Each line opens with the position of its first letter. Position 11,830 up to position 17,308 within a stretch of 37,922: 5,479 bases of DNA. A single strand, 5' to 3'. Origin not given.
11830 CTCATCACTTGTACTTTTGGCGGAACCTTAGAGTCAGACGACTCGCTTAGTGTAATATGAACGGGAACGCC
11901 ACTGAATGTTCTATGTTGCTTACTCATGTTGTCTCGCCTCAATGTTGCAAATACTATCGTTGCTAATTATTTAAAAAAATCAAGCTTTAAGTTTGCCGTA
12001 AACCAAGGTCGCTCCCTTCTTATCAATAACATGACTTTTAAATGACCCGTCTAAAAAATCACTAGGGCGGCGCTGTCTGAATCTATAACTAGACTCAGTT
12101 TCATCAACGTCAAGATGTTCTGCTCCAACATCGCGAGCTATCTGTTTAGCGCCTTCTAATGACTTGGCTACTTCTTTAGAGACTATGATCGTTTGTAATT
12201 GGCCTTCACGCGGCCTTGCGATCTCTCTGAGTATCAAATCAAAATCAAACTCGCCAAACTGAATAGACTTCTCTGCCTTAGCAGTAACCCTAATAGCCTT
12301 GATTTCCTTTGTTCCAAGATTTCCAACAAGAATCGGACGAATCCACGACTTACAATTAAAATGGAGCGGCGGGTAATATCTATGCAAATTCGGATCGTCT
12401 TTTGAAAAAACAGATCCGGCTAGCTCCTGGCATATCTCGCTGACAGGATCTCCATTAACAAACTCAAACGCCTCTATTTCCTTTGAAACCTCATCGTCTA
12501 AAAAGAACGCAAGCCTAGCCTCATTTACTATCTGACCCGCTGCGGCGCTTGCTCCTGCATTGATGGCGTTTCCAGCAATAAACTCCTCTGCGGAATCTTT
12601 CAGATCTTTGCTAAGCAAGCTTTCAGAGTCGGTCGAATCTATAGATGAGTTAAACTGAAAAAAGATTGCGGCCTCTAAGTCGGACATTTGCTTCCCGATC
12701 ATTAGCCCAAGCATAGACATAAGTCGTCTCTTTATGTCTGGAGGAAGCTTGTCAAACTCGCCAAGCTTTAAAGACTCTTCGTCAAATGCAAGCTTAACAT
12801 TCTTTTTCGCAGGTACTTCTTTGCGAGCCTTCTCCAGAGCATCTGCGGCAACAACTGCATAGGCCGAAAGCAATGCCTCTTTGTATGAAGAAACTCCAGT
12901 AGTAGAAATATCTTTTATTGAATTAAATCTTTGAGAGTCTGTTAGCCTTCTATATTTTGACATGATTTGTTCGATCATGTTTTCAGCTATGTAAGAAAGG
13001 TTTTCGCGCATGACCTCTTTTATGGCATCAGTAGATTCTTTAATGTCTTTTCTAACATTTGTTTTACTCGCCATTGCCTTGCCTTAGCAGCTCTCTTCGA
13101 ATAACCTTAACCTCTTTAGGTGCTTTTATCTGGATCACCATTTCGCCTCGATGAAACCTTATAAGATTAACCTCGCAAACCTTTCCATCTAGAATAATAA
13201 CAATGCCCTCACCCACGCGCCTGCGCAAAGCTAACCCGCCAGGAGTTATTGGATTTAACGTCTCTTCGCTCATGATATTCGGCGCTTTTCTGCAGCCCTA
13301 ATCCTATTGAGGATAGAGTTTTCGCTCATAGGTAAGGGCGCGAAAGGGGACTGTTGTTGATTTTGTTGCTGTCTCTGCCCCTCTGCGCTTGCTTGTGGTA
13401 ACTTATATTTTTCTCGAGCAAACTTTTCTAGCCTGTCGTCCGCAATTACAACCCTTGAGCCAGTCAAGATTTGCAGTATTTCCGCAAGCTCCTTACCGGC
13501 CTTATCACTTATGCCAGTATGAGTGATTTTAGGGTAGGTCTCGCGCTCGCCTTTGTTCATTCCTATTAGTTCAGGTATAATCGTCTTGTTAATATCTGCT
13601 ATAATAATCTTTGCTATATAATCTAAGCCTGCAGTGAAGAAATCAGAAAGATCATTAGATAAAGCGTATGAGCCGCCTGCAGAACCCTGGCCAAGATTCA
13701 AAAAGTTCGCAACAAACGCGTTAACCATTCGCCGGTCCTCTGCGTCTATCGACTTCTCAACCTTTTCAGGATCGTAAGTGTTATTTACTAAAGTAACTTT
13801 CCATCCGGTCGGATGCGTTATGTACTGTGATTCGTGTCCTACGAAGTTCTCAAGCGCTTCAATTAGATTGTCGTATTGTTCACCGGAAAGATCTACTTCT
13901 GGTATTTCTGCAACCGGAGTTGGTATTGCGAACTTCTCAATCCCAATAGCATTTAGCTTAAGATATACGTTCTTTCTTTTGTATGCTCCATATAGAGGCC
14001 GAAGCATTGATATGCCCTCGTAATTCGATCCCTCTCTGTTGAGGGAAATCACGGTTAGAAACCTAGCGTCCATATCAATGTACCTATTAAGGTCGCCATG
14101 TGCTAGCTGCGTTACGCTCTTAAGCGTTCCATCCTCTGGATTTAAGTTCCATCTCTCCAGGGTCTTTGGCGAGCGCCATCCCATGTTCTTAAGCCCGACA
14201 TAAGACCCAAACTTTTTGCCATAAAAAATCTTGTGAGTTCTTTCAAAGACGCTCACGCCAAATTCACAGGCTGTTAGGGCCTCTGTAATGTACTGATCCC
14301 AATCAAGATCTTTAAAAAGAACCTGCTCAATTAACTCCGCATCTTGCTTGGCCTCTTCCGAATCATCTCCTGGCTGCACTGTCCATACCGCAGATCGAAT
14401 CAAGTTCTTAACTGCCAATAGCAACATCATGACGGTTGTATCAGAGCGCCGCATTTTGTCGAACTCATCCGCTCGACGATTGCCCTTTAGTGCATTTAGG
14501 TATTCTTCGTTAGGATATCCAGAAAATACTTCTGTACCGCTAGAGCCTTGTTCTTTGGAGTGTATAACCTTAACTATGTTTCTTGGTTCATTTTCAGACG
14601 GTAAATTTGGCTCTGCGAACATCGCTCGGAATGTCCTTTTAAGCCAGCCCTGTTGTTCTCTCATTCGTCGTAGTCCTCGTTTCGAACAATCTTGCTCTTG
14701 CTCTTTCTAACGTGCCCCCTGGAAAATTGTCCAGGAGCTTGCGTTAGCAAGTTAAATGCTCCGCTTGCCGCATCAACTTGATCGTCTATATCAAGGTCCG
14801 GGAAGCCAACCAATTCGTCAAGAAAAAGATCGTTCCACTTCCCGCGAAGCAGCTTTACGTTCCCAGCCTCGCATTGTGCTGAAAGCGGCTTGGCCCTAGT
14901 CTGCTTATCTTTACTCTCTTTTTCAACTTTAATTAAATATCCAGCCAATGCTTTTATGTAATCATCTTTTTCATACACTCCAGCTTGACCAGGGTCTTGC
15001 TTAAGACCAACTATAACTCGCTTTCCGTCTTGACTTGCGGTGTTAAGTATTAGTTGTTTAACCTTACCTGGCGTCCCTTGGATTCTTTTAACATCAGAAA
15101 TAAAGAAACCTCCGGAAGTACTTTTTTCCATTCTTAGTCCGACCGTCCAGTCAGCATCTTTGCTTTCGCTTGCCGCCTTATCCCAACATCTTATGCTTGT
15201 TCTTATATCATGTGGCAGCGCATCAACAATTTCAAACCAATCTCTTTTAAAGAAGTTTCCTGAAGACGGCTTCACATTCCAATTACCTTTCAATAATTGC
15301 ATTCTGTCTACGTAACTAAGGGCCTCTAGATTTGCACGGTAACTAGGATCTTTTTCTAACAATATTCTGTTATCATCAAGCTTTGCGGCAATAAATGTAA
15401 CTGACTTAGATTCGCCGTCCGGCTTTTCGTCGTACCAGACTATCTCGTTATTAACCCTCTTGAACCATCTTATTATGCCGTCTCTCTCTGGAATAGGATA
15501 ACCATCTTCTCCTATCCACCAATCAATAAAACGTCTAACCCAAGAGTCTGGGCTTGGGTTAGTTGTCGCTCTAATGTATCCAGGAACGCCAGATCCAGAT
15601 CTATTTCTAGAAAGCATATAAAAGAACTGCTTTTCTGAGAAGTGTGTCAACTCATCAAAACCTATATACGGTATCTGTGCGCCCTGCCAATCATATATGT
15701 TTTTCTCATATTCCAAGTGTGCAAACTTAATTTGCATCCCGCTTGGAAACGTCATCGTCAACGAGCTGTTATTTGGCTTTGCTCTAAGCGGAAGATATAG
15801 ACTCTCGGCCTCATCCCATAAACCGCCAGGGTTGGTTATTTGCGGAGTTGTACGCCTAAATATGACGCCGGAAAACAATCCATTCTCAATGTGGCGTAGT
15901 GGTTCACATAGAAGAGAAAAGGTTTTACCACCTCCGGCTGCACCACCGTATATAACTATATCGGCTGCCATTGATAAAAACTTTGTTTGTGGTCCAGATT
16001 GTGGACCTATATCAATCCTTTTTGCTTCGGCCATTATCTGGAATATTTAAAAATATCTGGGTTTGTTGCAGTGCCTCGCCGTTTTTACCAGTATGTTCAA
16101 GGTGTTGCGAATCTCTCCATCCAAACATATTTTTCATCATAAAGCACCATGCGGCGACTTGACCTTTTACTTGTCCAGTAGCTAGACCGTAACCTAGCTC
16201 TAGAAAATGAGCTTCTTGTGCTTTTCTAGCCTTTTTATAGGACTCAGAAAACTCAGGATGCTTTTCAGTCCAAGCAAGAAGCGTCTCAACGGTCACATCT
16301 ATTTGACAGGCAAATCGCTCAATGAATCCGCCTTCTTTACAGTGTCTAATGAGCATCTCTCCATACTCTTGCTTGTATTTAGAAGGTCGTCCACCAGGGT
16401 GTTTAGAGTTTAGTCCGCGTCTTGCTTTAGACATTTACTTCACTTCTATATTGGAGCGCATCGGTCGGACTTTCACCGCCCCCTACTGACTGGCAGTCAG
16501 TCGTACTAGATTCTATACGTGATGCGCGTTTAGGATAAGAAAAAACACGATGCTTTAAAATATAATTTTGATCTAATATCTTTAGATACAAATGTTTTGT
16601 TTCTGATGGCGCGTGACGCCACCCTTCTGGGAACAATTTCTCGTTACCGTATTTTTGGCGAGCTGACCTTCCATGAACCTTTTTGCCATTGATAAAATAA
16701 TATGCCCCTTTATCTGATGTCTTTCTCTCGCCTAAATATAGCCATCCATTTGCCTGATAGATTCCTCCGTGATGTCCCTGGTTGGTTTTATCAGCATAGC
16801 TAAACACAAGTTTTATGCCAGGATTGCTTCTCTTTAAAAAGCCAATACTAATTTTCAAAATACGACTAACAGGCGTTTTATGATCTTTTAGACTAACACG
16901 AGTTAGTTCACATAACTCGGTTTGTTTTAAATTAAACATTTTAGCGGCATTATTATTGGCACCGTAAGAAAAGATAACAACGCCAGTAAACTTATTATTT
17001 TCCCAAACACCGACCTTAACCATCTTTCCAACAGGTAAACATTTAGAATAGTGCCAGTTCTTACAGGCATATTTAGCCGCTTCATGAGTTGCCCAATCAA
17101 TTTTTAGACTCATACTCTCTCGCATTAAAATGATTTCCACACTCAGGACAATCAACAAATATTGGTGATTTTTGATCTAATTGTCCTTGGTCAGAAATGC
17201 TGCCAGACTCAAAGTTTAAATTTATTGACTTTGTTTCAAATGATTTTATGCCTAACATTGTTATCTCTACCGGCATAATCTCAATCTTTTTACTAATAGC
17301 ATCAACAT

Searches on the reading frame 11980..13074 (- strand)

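Call 38: search_protein_families(library=phrogs, proteins=[window:11980-13074:-], max_evalue=0.00001)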
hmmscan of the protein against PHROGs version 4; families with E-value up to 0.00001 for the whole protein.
window:11980-13074:- (364 aa): 2 families
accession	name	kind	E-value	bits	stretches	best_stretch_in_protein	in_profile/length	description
phrog_115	-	head and packaging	7.3e-07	29.7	1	185-256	256-325/665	minor head protein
phrog_241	-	head and packaging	4.8e-06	26.9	0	212-263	239-289/679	head morphogenesis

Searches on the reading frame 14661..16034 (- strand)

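Call 38: search_protein_families(library=phrogs, proteins=[window:14661-16034:-], max_evalue=0.00001)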
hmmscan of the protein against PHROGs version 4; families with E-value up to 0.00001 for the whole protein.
window:14661-16034:- (457 aa): 6 families
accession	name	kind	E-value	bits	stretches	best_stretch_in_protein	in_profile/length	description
phrog_979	-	head and packaging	6.3e-154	515.1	1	6-436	148-605/642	terminase large subunit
phrog_9526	-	head and packaging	3.6e-54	185.1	1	10-251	9-269/280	terminase large subunit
phrog_12171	-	head and packaging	2.9e-34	118.5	1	336-433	1-98/110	terminase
phrog_38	-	head and packaging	1.7e-24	87.5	1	254-444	520-718/760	terminase large subunit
phrog_9453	-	head and packaging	1.4e-21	78.2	1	250-432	1-212/233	terminase large subunit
phrog_5573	-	head and packaging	5.1e-08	33.6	1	257-430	60-234/250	terminase large subunit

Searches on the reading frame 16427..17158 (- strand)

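Call 38: search_protein_families(library=phrogs, proteins=[window:16427-17158:-], max_evalue=0.00001)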
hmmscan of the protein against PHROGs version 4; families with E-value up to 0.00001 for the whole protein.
window:16427-17158:- (243 aa): 1 family
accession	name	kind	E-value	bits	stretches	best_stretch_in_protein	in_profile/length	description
phrog_1384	-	other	4.7e-49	168.1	1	10-214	13-222/245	Mom-like DNA modification protein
